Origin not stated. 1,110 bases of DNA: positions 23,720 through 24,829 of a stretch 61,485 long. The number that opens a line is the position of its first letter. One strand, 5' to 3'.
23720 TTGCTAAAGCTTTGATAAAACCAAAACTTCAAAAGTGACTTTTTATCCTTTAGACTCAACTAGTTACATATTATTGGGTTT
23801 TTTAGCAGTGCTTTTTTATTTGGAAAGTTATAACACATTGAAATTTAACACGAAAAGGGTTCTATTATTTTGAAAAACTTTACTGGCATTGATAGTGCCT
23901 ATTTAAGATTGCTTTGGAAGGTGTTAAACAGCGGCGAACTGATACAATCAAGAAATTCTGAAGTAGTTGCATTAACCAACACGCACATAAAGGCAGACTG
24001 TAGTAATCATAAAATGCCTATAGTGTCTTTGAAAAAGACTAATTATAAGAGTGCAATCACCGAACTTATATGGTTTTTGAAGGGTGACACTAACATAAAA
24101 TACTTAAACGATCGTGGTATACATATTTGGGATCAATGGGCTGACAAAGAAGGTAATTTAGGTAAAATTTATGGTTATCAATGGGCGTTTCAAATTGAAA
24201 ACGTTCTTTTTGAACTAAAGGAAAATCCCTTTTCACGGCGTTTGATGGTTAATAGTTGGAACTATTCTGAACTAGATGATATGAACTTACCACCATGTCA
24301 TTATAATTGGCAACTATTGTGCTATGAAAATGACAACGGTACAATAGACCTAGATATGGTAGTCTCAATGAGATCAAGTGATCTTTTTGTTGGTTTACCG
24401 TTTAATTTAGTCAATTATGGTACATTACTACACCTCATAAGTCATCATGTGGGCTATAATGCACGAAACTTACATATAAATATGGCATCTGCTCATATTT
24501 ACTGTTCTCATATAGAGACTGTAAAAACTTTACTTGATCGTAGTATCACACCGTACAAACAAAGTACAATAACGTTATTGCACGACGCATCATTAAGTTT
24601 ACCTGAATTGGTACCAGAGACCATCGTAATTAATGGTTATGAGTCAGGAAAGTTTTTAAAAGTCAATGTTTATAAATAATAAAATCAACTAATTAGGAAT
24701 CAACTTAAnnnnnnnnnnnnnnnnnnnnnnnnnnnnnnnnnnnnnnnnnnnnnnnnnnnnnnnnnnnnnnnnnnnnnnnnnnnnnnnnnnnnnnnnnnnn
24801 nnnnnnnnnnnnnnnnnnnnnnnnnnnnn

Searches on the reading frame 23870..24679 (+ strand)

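Call 15: search_protein_families(library=phrogs, proteins=[window:23870-24679:+], max_evalue=0.001)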
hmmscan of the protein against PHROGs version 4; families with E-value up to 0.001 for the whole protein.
window:23870-24679:+ (269 aa): 4 families
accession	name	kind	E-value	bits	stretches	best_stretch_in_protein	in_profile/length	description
phrog_160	-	DNA, RNA and nucleotide metabolism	1.2e-71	242.4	1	1-267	26-306/335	thymidylate synthase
phrog_5682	-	DNA, RNA and nucleotide metabolism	1.8e-44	152.6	1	62-266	3-206/209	thymidylate synthase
phrog_5131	-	DNA, RNA and nucleotide metabolism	1.5e-17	64.9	1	8-230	10-236/357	thymidylate synthase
phrog_3676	-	DNA, RNA and nucleotide metabolism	0.00015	22.1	0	21-80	27-86/351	thymidylate synthase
